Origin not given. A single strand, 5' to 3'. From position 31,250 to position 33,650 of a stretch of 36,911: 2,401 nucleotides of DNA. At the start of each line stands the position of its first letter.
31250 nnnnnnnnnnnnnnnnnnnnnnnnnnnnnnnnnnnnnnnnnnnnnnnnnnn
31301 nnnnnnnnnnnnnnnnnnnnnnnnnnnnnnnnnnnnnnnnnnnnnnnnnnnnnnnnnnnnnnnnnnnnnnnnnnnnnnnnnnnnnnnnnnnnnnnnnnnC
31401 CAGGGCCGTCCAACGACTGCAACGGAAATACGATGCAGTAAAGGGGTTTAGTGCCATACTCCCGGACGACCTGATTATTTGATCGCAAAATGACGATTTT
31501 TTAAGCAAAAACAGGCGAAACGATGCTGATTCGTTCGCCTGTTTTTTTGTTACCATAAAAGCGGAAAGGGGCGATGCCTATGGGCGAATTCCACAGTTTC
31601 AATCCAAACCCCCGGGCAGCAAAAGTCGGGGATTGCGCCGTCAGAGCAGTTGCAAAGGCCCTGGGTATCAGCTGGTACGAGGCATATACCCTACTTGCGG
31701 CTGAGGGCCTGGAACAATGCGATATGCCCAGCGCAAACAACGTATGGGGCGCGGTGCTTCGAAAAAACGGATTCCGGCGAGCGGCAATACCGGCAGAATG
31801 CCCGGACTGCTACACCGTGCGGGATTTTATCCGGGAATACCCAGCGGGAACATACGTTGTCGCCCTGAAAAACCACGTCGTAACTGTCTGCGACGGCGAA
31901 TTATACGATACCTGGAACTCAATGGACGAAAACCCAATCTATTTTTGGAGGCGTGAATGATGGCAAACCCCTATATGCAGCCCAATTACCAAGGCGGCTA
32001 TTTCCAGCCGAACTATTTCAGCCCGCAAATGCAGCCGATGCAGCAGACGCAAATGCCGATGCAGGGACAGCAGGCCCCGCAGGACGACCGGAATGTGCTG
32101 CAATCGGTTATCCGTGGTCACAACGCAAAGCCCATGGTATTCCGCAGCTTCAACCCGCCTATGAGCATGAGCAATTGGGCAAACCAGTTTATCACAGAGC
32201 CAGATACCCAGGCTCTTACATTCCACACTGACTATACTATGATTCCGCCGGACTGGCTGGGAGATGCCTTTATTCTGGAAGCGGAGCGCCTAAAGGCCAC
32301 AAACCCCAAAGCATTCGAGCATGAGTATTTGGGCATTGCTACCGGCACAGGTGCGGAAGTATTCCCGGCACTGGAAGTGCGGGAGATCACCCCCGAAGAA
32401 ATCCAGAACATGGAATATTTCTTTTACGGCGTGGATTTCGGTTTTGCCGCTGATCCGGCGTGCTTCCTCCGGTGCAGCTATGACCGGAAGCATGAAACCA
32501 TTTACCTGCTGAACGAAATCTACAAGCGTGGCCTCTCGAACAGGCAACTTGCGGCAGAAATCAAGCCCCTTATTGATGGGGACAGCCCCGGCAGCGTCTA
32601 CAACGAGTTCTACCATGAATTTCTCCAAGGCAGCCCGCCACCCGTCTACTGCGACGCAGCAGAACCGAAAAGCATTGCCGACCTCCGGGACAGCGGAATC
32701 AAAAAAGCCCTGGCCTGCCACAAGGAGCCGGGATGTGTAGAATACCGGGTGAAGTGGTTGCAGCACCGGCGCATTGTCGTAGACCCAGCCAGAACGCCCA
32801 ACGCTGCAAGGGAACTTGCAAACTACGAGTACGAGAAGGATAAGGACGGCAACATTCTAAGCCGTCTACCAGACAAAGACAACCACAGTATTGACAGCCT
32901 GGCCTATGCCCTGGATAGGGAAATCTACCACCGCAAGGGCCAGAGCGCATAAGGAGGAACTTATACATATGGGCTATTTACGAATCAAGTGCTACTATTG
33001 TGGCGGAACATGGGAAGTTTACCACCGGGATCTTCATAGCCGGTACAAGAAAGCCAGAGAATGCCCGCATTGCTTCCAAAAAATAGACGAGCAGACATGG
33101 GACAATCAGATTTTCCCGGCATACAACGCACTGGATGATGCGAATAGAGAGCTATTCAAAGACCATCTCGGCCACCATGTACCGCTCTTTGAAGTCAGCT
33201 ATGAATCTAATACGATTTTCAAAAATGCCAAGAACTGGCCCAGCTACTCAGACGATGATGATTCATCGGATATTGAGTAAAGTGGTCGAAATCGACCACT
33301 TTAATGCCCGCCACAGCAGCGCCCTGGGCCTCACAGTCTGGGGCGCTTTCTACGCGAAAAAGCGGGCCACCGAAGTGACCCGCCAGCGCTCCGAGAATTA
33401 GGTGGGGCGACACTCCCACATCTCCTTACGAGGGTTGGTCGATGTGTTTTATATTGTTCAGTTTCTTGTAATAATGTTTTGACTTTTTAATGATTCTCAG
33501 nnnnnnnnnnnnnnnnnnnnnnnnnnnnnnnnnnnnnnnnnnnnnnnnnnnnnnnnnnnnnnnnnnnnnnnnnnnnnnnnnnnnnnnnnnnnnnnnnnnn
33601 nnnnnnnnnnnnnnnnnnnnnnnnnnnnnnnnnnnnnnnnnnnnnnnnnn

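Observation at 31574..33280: Terminator-bounded three-gene cassette: papain-like peptidase, ATPase-less TerL nuclease with a Q/P-rich head, acidic Zn-ribbon protein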

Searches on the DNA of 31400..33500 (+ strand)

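Call 6: search_dna_similar(query=window:31400-33500:+, collection=phages, mode=distant)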
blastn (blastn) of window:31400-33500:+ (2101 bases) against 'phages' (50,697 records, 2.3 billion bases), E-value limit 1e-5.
Records with a match: 1; places in all: 1; records where one place covers at least 80% of the query: 0.
Best place of each record, by identity: 60-80% 1.
By first word of the organism name: Bacteriophage 1.
By host as written in the record: - 1.
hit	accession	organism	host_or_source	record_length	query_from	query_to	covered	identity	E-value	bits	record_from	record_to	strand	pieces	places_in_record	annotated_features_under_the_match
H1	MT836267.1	Bacteriophage sp.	human fecal samples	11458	686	1805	53%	71.3%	6e-153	548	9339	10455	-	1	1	record has no annotation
